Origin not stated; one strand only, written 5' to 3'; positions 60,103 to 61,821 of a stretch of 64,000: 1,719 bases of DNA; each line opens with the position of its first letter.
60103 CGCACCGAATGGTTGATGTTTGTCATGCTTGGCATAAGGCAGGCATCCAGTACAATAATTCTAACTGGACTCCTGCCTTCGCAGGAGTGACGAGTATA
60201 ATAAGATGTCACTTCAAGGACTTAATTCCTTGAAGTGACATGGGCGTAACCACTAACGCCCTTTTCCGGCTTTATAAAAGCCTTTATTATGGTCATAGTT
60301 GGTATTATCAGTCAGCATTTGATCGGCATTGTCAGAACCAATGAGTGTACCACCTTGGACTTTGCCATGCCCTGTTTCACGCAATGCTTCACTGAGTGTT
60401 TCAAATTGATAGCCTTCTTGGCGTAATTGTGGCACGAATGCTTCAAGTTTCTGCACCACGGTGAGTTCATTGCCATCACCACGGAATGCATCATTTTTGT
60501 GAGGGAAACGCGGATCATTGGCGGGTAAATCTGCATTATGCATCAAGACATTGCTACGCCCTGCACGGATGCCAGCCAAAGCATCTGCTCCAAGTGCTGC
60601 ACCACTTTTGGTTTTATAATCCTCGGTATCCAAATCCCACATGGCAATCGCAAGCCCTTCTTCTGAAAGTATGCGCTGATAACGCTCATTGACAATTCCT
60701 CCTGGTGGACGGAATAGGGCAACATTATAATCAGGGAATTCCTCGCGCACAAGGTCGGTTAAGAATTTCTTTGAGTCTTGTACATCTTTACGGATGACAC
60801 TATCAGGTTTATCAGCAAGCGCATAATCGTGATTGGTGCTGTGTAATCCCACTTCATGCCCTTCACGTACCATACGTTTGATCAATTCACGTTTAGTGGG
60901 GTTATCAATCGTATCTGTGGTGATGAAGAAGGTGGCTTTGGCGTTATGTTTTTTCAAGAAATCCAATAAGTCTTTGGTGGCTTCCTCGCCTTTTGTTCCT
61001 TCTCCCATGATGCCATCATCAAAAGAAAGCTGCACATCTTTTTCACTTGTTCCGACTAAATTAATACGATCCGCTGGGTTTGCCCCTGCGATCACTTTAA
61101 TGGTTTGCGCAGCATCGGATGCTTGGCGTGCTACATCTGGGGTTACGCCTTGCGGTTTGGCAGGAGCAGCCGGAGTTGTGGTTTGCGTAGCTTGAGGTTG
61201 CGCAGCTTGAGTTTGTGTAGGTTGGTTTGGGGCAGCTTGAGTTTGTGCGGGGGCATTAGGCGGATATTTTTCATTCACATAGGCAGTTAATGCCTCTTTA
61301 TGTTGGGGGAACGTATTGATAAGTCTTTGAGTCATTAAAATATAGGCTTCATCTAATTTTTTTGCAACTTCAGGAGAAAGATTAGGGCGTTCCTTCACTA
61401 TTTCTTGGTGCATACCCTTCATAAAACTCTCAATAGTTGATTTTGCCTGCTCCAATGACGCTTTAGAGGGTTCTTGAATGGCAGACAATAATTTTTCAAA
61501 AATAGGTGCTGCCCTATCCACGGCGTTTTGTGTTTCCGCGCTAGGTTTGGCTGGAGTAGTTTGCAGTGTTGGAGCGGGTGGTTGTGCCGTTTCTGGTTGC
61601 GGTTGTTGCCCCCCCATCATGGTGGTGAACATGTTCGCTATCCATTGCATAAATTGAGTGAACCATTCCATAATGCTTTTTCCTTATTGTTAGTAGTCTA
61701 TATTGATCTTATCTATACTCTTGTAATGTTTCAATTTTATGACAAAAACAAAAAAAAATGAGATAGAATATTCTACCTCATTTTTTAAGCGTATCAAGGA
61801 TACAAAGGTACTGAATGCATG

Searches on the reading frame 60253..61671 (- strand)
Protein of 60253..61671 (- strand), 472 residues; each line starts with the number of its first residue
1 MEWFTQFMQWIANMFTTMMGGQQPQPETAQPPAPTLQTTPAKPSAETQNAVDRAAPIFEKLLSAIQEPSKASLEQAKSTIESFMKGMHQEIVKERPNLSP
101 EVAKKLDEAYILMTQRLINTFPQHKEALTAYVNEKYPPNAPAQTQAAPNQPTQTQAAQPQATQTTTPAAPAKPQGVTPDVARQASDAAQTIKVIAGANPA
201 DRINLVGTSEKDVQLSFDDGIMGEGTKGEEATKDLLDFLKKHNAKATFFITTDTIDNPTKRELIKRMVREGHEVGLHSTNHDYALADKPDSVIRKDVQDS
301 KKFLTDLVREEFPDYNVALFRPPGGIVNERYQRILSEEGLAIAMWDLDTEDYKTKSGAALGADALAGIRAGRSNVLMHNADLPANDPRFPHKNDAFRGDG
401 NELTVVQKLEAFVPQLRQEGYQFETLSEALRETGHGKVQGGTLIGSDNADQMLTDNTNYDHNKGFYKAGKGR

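Call 57: search_protein_families(library=pfam, proteins=[window:60253-61668:-], max_evalue=0.00001)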
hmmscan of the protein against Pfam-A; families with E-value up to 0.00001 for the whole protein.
window:60253-61668:- (471 aa): 1 family
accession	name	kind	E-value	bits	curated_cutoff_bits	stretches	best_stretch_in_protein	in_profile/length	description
PF01522.26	Polysacc_deac_1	-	2.1e-26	92.7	23.1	1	207-339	4-121/124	Polysaccharide deacetylase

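Call 88: find_encoding_contigs(protein=window:60253-61671:-, flank=10000, max_places=1)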
Protein window:60253-61671:- (472 aa): 1 contig read that carries it; 1 place shown.
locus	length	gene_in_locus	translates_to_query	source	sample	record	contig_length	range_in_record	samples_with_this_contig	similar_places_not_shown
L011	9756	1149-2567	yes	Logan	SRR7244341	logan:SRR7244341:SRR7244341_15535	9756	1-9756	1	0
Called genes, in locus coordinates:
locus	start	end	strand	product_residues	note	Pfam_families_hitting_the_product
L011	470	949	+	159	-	-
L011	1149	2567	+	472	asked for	PF01522:Polysacc_deac_1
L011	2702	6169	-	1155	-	PF04851:ResIII, PF00176:SNF2-rel_dom, PF00270:DEAD, PF00271:Helicase_C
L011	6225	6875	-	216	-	PF01144:CoA_trans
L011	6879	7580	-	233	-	PF01144:CoA_trans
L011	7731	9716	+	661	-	PF02518:HATPase_c, PF00204:DNA_gyraseB, PF01751:Toprim, PF00986:DNA_gyraseB_C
